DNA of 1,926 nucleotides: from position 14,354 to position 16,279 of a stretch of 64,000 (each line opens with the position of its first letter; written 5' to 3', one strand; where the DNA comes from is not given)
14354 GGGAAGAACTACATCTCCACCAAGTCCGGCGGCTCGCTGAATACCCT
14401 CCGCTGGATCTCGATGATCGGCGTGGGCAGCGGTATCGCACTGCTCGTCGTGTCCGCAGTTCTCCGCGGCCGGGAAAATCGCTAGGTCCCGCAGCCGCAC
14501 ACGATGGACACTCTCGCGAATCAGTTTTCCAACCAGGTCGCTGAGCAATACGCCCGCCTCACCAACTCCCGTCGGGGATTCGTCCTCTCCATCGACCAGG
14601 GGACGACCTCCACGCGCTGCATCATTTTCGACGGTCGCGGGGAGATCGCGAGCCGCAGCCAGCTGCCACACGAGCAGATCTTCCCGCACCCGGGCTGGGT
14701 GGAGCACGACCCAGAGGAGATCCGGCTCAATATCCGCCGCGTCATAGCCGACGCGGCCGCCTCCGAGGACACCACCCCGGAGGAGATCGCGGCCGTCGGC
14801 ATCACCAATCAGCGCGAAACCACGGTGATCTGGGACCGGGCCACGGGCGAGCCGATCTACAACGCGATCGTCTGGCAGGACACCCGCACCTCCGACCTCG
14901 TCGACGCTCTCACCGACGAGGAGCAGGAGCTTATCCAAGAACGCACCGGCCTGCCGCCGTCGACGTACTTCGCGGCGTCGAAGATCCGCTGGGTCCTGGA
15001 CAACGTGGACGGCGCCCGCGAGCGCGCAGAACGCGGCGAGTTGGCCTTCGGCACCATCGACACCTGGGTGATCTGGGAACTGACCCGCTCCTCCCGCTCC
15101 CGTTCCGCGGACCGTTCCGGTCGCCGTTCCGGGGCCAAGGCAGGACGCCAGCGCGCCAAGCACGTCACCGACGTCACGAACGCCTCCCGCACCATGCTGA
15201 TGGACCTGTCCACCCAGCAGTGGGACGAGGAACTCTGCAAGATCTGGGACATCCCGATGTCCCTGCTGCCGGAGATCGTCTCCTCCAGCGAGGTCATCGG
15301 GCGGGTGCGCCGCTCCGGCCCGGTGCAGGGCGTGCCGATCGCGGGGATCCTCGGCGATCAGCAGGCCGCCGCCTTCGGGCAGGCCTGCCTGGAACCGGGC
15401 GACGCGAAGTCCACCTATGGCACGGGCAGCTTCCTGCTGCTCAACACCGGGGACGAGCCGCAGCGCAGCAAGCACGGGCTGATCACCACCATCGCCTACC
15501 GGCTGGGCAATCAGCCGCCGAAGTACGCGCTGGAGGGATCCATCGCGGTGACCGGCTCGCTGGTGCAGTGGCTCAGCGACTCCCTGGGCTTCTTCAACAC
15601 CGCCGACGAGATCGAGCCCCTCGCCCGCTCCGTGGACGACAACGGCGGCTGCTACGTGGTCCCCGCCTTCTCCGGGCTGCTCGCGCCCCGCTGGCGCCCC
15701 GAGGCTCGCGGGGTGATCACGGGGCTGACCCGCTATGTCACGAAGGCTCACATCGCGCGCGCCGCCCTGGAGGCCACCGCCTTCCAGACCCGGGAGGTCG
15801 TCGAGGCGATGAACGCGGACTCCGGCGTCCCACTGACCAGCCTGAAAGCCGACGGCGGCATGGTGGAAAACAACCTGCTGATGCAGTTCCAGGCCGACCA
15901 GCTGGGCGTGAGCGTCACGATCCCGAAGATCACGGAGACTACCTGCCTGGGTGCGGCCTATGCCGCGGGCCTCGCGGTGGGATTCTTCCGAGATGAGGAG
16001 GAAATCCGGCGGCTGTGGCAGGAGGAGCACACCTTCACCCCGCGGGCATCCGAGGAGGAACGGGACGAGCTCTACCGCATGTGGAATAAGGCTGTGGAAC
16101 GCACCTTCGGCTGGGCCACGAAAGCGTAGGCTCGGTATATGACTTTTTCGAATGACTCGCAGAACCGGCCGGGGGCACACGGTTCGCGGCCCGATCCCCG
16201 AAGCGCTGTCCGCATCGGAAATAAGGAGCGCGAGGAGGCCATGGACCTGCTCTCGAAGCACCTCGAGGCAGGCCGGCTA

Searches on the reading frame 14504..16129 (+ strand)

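Call 25: search_protein_families(library=pfam, proteins=[window:14504-16129:+], max_evalue=0.001)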
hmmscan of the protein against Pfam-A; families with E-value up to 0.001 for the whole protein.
window:14504-16129:+ (541 aa): 2 families
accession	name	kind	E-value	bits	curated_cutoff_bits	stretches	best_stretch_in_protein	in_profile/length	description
PF00370.27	FGGY_N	-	5.3e-70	236.2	28.8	1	27-292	2-245/245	FGGY family of carbohydrate kinases, N-terminal domain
PF02782.22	FGGY_C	-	2.7e-51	174.6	27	1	302-491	2-197/198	FGGY family of carbohydrate kinases, C-terminal domain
